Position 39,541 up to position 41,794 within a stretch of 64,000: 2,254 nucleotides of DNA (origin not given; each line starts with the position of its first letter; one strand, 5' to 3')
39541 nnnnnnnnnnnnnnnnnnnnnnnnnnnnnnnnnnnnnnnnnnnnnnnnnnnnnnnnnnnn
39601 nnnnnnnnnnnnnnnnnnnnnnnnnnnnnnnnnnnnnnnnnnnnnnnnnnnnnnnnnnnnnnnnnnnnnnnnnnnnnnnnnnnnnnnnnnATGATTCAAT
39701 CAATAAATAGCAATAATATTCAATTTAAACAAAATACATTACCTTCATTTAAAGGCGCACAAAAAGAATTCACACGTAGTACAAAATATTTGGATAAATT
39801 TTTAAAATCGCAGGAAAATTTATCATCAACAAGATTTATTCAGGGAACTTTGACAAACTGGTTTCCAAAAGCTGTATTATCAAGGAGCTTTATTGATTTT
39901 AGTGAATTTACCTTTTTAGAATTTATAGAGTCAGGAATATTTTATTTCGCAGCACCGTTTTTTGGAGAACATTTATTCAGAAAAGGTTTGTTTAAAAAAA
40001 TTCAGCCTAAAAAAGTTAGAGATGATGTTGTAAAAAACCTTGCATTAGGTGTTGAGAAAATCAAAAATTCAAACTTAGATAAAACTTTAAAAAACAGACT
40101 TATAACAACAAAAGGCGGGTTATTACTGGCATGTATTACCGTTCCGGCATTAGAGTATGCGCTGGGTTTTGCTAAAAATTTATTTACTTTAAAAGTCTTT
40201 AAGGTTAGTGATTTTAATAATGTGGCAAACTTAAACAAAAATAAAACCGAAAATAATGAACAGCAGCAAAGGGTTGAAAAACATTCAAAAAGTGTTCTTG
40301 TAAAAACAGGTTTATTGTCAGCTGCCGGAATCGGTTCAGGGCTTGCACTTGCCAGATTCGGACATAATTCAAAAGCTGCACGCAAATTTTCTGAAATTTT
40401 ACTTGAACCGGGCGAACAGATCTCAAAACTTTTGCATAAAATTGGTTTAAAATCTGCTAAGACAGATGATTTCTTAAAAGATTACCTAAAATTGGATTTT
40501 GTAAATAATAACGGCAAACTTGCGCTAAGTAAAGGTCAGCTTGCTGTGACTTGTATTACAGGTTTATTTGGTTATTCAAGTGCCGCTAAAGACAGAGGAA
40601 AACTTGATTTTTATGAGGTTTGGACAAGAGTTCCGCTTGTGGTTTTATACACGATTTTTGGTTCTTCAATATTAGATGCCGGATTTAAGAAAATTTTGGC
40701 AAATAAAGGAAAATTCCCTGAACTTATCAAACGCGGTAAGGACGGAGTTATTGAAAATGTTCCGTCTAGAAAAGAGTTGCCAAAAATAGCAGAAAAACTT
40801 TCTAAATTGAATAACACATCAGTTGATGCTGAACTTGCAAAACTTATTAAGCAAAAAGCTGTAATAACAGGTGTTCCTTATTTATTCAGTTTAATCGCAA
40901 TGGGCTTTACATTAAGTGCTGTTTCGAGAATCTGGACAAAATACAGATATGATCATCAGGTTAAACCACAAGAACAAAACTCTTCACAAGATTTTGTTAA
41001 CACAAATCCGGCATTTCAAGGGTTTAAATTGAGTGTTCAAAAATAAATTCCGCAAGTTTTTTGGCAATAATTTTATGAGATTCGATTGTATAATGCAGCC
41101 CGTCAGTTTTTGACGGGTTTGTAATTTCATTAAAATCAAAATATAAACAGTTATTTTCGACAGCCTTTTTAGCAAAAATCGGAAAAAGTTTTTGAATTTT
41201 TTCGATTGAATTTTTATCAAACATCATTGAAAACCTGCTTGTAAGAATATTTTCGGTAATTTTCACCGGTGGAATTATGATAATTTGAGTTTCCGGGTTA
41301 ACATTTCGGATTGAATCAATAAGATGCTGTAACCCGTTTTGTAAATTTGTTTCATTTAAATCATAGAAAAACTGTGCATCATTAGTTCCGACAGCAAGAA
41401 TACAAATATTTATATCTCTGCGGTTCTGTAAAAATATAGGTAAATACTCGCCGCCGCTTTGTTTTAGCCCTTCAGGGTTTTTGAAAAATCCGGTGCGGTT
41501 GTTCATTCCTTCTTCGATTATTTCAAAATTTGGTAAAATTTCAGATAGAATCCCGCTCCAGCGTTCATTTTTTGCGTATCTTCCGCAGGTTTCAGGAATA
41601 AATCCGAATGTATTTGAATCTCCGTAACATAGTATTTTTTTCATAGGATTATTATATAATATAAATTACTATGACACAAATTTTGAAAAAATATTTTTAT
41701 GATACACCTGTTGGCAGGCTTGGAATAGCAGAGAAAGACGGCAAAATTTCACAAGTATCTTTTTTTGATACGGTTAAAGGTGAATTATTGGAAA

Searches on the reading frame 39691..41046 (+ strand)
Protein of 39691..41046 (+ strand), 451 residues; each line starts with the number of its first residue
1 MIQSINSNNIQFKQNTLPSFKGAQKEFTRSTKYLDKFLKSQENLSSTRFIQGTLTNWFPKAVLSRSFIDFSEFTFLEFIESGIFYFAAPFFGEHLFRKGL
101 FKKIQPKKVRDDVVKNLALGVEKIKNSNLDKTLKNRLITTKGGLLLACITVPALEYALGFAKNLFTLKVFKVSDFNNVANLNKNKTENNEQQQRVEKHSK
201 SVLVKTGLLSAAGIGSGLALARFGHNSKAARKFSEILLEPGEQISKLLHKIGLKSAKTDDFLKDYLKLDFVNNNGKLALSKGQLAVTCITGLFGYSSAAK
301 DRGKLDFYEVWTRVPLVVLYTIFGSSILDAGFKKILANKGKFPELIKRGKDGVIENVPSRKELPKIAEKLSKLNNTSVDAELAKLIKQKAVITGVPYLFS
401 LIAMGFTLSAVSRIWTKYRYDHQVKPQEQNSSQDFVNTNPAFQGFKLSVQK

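Call 6: search_protein_families(library=pfam, proteins=[window:39691-41046:+], max_evalue=0.01)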
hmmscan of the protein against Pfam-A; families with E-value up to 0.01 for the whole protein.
window:39691-41046:+ (451 aa): 0 families

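Call 9: find_homologous_proteins(query=window:39691-41046:+)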
Query window:39691-41046:+ (451 aa): 579 proteins with E <= 0.001 among 8000 candidates; the best 120 are listed.
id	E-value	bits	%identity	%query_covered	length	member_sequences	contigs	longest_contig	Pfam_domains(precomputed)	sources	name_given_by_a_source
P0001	1.8e-290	980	100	100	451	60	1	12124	-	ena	-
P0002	1.0e-253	859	87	100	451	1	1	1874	-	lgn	-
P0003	8.5e-228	774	79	99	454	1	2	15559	-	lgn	-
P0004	3.4e-226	769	81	96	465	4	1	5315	-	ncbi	-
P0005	1.9e-225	766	82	95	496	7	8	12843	-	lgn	-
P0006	3.7e-225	765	79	98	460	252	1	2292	-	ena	-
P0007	2.4e-223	759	79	99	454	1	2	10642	-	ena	-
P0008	1.1e-222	757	81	94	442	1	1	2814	-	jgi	-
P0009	4.6e-222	755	80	96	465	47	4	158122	-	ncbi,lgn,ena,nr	ncbi:hypothetical protein J6A34_06345 [bacterium]|nr:hypothetical protein [bacterium]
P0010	4.0e-220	749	83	92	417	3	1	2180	-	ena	-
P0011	4.4e-219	745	77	100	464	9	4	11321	-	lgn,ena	-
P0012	2.1e-218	743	74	100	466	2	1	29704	-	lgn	-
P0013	3.6e-217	739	75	99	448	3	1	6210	-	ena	-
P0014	2.8e-216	736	75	99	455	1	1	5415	-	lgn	-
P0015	3.8e-216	736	75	99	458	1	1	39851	-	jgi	-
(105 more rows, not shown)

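Call 10: find_related_loci(query=window:39691-41046:+, collection=genome_contigs, flank=4000)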
Query window:39691-41046:+ (451 aa) in genome_contigs; peptide patterns used: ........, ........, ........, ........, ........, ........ (x = any residue, [..] = any of these).
225 stretches matched a pattern; 63 encode a relative of the query (tblastn E <= 1e-3); 63 distinct loci.
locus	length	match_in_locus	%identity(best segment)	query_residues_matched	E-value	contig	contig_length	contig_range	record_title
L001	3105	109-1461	97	1-451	0e+0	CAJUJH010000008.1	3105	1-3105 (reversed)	TPA_asm: Candidatus Gastranaerophilales bacterium isolate MGBC142924 genome assembly, contig: MGBC142924.8, whole genome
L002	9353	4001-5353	97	1-451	0e+0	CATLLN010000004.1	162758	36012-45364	MAG TPA_asm: uncultured bacterium isolate MGG29624_1678865741 genome assembly, contig: shHF4_112, whole genome shotgun s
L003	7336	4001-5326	80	6-448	0e+0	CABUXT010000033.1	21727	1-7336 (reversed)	MAG TPA_asm: uncultured cyanobacterium isolate MGYG-HGUT-04473 genome assembly, contig: GUT_GENOME276506_33, whole genom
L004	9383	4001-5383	78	1-449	0e+0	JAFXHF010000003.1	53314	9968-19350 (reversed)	Bacterium isolate RGIG6412 Sheep_Rectum-5__c85, whole genome shotgun sequence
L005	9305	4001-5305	80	18-448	0e+0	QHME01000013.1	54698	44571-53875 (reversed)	MAG: Candidatus Melainabacteria bacterium isolate js4906-23-3_S14_33_15 js4906-23-3_S14_scaffold_247, whole genome shotg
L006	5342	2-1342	80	8-449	0e+0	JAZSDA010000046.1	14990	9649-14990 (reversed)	MAG: Candidatus Gastranaerophilaceae bacterium isolate T1900044602_TS20190068.MAGScoT_cleanbin_000005 SGB_703_k141_21485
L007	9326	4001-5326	79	6-448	0e+0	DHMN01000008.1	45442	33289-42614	MAG TPA_asm: Cyanobacteria bacterium UBA4641 UBA4641_contig_5050, whole genome shotgun sequence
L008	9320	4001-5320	80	15-449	0e+0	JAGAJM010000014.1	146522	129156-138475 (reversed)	Bacterium isolate RGIG8499 Water_deer_Cecum-1__c160656, whole genome shotgun sequence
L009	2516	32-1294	82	27-447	0e+0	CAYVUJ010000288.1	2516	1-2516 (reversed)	MAG TPA_asm: uncultured Lachnospiraceae bacterium isolate SRP199465_co2_688 genome assembly, contig: NODE_114352_length_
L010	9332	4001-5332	75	1-446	0e+0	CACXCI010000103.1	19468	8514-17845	uncultured bacterium isolate RUG11132 genome assembly, contig: RUG11132_asm_103, whole genome shotgun sequence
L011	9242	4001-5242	79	27-449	0e+0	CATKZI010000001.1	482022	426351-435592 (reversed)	MAG TPA_asm: uncultured Candidatus Melainabacteria bacterium isolate MGG07408_1680015415 genome assembly, contig: ERR319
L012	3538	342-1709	74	1-445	0e+0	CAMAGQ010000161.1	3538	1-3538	MAG: uncultured bacterium isolate SRR5666658_bin.8_metaWRAP_v1.3_MAG genome assembly, contig: ERZ11448881.20113, whole g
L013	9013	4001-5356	74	1-448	0e+0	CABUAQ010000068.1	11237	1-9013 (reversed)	MAG TPA_asm: uncultured bacterium isolate MGYG-HGUT-03829 genome assembly, contig: GUT_GENOME244953_68, whole genome sho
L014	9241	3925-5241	76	8-445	0e+0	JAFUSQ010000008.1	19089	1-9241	Bacterium isolate RGIG4789 Roe_deer_Reticulum-3__c126, whole genome shotgun sequence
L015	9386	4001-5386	71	1-450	0e+0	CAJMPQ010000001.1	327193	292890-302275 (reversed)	TPA_asm: uncultured bacterium isolate ERR1600607-bin.33 genome assembly, contig: NODE_4_length_327193_cov_22.318068, who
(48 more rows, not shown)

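Call 29: search_protein_representatives(protein=window:39691-41046:+)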
Query: 451 residues. Proteins with E-value up to 0.001 (for the whole library): 207; up to 1e-10: 145; up to 1e-30: 37. The best 150 are listed.
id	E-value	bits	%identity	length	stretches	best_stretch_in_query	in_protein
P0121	7.3e-133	459.5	54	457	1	7-427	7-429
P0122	1.0e-130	452.4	54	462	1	5-436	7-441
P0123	1.1e-110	386.5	47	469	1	6-433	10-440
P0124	1.3e-99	350.0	47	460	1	28-431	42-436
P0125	1.5e-94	333.3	48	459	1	38-432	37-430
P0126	3.6e-94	332.1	53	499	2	129-423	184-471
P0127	4.2e-90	318.7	56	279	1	146-424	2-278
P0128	1.9e-88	313.2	47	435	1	33-430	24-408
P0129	1.1e-85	304.1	46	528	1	14-423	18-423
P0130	7.1e-74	265.2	43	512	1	4-442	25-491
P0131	3.9e-73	262.8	44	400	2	128-424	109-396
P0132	5.4e-72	259.0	68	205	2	304-445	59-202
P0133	2.6e-71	256.8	67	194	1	4-186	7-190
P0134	1.3e-68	247.9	40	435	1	36-447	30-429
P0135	2.2e-59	217.5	79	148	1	279-409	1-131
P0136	2.1e-55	204.4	38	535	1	6-445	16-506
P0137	2.7e-55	204.0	34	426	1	3-423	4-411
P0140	1.3e-44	168.8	38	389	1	42-444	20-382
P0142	3.6e-36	141.0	33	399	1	48-439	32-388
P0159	1.9e-30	122.2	35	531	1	49-431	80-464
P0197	1.8e-22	95.9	33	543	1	41-339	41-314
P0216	2.1e-18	82.5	33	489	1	37-252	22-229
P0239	5.5e-15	71.3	29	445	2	50-239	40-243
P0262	2.9e-11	59.0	35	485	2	52-234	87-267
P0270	1.7e-10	56.5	32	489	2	18-212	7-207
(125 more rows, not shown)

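Call 31: search_protein_families(library=pfam, alignment_id=A2, max_evalue=0.1)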
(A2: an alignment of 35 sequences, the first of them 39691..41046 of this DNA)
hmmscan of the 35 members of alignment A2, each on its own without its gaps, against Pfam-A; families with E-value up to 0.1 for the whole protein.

A. member 1, window:39691-41046:+ (451 aa): 0 families

B. families by the number of members that match (of 35 scanned): 15 families
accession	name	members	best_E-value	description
PF19762.4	DUF6249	2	0.039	Domain of unknown function (DUF6249)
PF04956.18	TrbC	1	0.007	TrbC/VIRB2 pilin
PF05066.19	HARE-HTH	1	0.012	HB1, ASXL, restriction endonuclease HTH domain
PF09716.15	ETRAMP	1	0.023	Malarial early transcribed membrane protein (ETRAMP)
PF13161.12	DUF3996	1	0.026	Protein of unknown function (DUF3996)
PF13604.12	AAA_30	1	0.034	AAA domain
PF20990.2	DUF2207_C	1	0.039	Predicted membrane protein (DUF2207) C-terminal domain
PF04284.18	DUF441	1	0.048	Protein of unknown function (DUF441)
PF25074.1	DUF7798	1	0.054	Domain of unknown function (DUF7798)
PF07575.19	Nucleopor_Nup85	1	0.061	Nup85 Nucleoporin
PF06305.16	LapA_dom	1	0.074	Lipopolysaccharide assembly protein A domain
PF07934.18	OGG_N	1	0.078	8-oxoguanine DNA glycosylase, N-terminal domain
PF01311.25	Bac_export_1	1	0.081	Bacterial export proteins, family 1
PF02861.25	Clp_N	1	0.082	Clp amino terminal domain, pathogenicity island component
PF11976.14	Rad60-SLD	1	0.091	Ubiquitin-2 like Rad60 SUMO-like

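Call 32: search_solved_structures(query=A2, max_evalue=1)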
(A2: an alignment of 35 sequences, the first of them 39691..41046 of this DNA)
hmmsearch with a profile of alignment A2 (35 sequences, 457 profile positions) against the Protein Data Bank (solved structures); distinct sequences matched with E-value up to 1: 1.
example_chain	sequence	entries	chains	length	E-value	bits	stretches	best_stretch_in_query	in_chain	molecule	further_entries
3k4u_A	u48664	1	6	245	0.088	14.9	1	283-376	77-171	BINDING COMPONENT OF ABC TRANSPORTER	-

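Call 45: predict_structure(alignment_id=A2)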
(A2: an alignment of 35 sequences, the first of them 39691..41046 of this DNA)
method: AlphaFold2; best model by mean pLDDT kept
length: 451 residues; sequences in the alignment: 35
mean_pLDDT: 88.2   pTM: 0.82
mean pLDDT of the five models: 88.2, 86.4, 85.9, 85.1, 85.0
residues with pLDDT >= 90: 320; 70-90: 86; 50-70: 13; < 50: 32
segments of 3 or more residues with pLDDT < 50: 1-19, 437-446, 449-451
pLDDT, mean of each block of 10 residues (from residue 1): 39 44 73 93 89 88 87 88 92 95 96 96 97 98 95 86 93 87 84 95 95 97 98 97 97 95 94 93 93 94 89 93 91 96 94 90 97 97 97 95 91 89 83 55 49 43
secondary structure, 60 per line:
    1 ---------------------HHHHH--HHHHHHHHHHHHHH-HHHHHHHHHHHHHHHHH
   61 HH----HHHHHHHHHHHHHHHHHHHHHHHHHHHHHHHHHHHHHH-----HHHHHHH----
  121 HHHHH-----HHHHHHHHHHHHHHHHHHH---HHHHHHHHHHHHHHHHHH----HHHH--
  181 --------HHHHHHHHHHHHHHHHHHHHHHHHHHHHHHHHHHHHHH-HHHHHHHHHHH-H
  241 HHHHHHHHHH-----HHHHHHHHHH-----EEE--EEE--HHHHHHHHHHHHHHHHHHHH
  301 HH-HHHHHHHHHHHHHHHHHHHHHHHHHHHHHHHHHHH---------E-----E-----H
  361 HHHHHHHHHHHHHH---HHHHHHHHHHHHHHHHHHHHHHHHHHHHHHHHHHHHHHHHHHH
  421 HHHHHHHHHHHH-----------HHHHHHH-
elements in order: H22-26 H29-42 H44-62 H67-104 H110-116 H121-125 H131-149 H153-170 H175-178 H189-226 H228-238 H240-250 H256-265 E271-273 E276-278 H281-302 H304-338 H360-374 H378-432 H444-450

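Call 48: fold_search(model_id=the predicted structure, library=pdb)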
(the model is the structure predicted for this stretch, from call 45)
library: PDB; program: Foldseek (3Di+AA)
matches with E <= 10: 212; with E <= 0.001: 0
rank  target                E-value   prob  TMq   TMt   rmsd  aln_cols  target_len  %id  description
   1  7o0y_D                8.3e-02  0.41  0.15  0.20  16.7       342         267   11  ABC transporter NosDFY, nucleotide-free in GDN (released 2022-04-13)
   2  7znq_Y                3.6e-01  0.20  0.15  0.19  16.9       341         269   13  ABC transporter complex NosDFYL in GDN (released 2022-08-03)
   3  3zcd_A                3.9e-01  0.25  0.17  0.23  22.8       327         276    8  Native structure of Farnesyl Pyrophosphate Synthase from Pseudomonas aeruginosa PA01. (released 2013-12-04)
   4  8w6c_A                3.9e-01  0.08  0.11  0.10  26.5       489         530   12  CryoEM structure of NaDC1 with Citrate (released 2024-04-17)
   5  4k7k_B                4.0e-01  0.13  0.14  0.16  27.0       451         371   11  Crystal structures of CusC review conformational changes accompanying folding and transmembrane channel formation (released 2013-10-16)
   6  5azs_C                4.4e-01  0.12  0.12  0.12  28.7       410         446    8  Crystal structure of a membrane protein from Pseudomonas aeruginosa (released 2016-06-08)
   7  9j3d_A                5.9e-01  0.14  0.14  0.15  27.5       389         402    7  Cryo-EM structure of TMexCD1-TOprJ1 (released 2025-08-13)
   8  8y4w_A                5.9e-01  0.06  0.10  0.08  27.8       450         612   12  Sialic acid bound form of Tripartite ATP-independent Periplasmic (TRAP) transporter from Fusobacterium nucleatum. (released 2024-12-11)
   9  3zev_B                7.9e-01  0.13  0.14  0.18  19.1       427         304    9  Structure of Thermostable Agonist-bound Neurotensin Receptor 1 Mutant without Lysozyme Fusion (released 2014-01-29)
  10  3pik                  7.9e-01  0.09  0.11  0.12  29.8       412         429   10  Outer membrane protein CusC (released 2011-02-02)
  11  7qba_D                8.6e-01  0.15  0.15  0.20  15.7       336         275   12  CryoEM structure of the ABC transporter NosDFY complexed with nitrous oxide reductase NosZ (released 2022-08-03)
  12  3zmb_A                8.9e-01  0.13  0.15  0.21  23.8       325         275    7  Native structure of Farnesyl Pyrophosphate Synthase from Pseudomonas aeruginosa PA01, with bound fragment SPB02696. (released 2014-02-26)
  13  6zre_B                9.3e-01  0.08  0.11  0.11  29.5       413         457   11  Deciphering the role of the channel constrictions in the opening mechanism of MexAB-OprM efflux pump from Pseudomonas  (released 2021-07-28)
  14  6zfz                  9.7e-01  0.10  0.14  0.14  25.5       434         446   11  Structure of M1-StaR-T4L in complex with 77-LH-28-1 at 2.17A (released 2021-10-06)
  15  5azs_B                1.0e+00  0.11  0.14  0.14  30.9       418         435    8  Crystal structure of a membrane protein from Pseudomonas aeruginosa (released 2016-06-08)
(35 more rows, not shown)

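Call 51: find_encoding_contigs(protein=P0137, flank=3000, max_places=3)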
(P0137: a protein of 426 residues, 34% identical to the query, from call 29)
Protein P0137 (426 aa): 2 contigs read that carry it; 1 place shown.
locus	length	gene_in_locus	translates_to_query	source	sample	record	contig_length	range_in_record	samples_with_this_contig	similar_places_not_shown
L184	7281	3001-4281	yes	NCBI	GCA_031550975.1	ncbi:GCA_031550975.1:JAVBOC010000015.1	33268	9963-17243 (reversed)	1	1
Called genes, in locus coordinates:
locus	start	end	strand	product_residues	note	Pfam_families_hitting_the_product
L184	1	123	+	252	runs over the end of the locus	PF03808:Glyco_tran_WecG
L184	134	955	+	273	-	PF13292:DXP_synthase_N, PF00456:Transketolase_N, PF00676:E1_dh (weak), PF02775:TPP_enzyme_C (weak)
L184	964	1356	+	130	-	PF05635:23S_rRNA_IVP, PF22296:bAvd (weak)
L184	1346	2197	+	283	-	-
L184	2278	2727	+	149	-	PF04074:DUF386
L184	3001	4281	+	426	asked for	-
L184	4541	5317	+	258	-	PF13620:CarboxypepD_reg, PF13715:CarbopepD_reg_2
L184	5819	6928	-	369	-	-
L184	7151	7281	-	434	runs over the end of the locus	PF04413:Glycos_transf_N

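Call 52: find_encoding_contigs(protein=P0123, flank=3000, max_places=3)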
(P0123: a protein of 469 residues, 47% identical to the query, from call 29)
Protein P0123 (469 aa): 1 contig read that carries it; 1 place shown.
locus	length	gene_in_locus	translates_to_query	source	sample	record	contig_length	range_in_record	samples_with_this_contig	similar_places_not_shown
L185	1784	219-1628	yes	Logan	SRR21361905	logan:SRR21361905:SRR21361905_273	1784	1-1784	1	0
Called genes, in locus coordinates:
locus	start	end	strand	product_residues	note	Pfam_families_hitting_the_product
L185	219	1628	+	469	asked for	-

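Call 56: find_encoding_contigs(protein=P0134, flank=1500, max_places=2)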
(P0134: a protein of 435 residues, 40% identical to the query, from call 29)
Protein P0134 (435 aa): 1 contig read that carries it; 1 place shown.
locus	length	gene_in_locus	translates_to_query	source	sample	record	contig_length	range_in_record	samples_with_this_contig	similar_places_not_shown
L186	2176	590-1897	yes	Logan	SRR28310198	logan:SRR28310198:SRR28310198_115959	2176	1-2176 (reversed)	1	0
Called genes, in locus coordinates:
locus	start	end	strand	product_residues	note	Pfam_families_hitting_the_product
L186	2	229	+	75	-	?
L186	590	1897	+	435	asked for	-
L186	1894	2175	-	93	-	?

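Call 57: find_encoding_contigs(protein=P0136, flank=1500, max_places=2)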
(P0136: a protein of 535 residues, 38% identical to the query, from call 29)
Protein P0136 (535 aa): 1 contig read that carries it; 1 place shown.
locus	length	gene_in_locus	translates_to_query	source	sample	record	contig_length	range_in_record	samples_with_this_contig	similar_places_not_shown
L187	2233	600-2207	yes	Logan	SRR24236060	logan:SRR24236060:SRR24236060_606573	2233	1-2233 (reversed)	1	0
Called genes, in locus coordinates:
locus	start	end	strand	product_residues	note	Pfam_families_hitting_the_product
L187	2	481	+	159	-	?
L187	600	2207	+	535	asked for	-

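Call 58: find_encoding_contigs(protein=P0142, flank=1500, max_places=2)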
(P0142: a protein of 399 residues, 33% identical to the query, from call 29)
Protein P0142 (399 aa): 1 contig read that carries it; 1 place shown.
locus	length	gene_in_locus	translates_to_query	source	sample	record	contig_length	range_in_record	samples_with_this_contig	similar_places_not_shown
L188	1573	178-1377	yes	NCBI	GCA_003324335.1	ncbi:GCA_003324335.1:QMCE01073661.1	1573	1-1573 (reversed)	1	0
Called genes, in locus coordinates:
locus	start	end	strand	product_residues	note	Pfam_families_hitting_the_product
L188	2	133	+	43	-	?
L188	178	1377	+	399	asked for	-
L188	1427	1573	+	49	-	?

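Call 62: find_encoding_contigs(protein=P0140, flank=1000, max_places=2)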
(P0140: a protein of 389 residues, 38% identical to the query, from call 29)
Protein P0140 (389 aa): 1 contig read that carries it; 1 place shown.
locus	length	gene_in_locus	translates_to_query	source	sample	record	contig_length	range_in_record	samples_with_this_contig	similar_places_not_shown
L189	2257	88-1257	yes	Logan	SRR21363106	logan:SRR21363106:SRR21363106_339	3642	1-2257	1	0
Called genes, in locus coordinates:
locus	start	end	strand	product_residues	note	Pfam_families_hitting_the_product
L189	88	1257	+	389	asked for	-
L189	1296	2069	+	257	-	PF01925:TauE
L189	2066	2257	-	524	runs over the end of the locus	?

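Call 63: find_encoding_contigs(protein=P0216, flank=1000, max_places=2)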
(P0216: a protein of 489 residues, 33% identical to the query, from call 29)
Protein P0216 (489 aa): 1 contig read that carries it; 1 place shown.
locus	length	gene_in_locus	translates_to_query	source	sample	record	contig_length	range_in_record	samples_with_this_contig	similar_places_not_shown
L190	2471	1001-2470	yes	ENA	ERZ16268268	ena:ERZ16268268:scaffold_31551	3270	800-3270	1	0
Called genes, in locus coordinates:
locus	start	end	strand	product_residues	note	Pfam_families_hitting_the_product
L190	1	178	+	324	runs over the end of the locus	?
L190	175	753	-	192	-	-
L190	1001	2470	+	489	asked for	PF03118:RNA_pol_A_CTD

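Call 64: find_encoding_contigs(protein=P0262, flank=1000, max_places=2)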
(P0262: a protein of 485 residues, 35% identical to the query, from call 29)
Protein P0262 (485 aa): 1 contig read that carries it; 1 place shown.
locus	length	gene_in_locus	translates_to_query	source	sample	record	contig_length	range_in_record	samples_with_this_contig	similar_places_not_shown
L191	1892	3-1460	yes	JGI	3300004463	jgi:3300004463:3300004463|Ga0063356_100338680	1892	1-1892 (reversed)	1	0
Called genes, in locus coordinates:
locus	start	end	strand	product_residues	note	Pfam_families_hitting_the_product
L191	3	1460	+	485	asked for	?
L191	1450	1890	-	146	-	?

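Call 65: find_encoding_contigs(protein=P0197, flank=1000, max_places=2)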
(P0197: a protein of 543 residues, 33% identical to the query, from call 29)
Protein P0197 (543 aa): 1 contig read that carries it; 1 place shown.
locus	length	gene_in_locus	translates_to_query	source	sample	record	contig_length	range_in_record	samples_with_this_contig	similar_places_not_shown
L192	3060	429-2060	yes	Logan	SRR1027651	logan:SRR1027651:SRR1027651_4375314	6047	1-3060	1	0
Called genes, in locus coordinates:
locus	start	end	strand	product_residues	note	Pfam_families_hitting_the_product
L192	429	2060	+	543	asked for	-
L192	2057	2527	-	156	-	-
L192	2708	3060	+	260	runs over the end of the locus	PF03372:Exo_endo_phos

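Call 68: find_encoding_contigs(protein=P0159, flank=1000, max_places=2)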
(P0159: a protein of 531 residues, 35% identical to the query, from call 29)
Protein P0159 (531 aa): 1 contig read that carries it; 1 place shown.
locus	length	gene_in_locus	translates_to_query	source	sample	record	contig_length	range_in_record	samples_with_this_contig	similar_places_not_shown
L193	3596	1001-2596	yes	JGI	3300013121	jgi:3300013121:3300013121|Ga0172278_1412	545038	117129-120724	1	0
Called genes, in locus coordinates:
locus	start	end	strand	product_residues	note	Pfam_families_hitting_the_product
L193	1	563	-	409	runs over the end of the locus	-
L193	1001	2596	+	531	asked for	-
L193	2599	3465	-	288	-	PF14622:Ribonucleas_3_3 (faint)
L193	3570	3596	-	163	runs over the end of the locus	PF01625:PMSR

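Call 69: find_encoding_contigs(protein=P0270, flank=1000, max_places=2)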
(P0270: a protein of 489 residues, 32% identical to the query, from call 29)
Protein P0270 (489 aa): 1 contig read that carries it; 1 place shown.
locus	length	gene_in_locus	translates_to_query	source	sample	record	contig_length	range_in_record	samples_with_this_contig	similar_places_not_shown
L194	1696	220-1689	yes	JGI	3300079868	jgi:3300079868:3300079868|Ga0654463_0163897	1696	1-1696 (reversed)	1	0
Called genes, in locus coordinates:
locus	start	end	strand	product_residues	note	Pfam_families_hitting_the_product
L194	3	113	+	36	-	?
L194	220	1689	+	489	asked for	-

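Call 70: find_encoding_contigs(protein=P0239, flank=1000, max_places=2)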
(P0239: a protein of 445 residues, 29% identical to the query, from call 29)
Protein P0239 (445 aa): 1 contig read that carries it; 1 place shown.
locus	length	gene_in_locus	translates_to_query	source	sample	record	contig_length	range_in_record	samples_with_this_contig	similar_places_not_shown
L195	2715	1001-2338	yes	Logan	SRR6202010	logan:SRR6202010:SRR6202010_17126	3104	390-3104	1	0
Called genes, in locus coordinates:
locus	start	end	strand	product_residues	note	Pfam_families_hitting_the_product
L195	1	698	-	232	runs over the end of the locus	PF00571:CBS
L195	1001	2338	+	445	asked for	-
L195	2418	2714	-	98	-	?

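Call 73: search_protein_families(library=ncbifam, proteins=[window:39691-41046:+, P0137, P0159, P0197], max_evalue=0.1)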
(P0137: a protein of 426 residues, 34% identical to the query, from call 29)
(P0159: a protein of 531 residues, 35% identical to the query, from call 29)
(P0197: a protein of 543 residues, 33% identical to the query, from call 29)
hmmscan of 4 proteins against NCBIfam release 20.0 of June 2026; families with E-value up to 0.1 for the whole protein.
window:39691-41046:+ (451 aa): 1 family
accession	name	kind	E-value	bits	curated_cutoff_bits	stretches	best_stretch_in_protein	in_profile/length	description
NF047505.1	LIC_10177_fam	equivalog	0.08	12.9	100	0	332-384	35-86/130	LIC_10177 family protein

P0137 (426 aa): 0 families

P0159 (531 aa): 0 families

P0197 (543 aa): 0 families
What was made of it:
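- Tried and rejected: Function of the 451-aa protein: Pfam, NCBIfam, a PDB sequence profile and a Foldseek search of a confident AlphaFold2 model all gave nothing (calls 6, 31, 32, 45, 48, 73).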

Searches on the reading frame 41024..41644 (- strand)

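Call 6: search_protein_families(library=pfam, proteins=[window:41024-41644:-], max_evalue=0.01)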
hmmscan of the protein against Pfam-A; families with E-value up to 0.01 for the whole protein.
window:41024-41644:- (206 aa): 2 families
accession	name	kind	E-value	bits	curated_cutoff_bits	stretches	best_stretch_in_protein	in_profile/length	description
PF13472.12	Lipase_GDSL_2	-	1.4e-12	48.9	32.9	1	6-188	1-174/178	GDSL-like Lipase/Acylhydrolase family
PF00657.28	Lipase_GDSL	-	7.2e-11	43.1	23.6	1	4-197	1-208/208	GDSL-like Lipase/Acylhydrolase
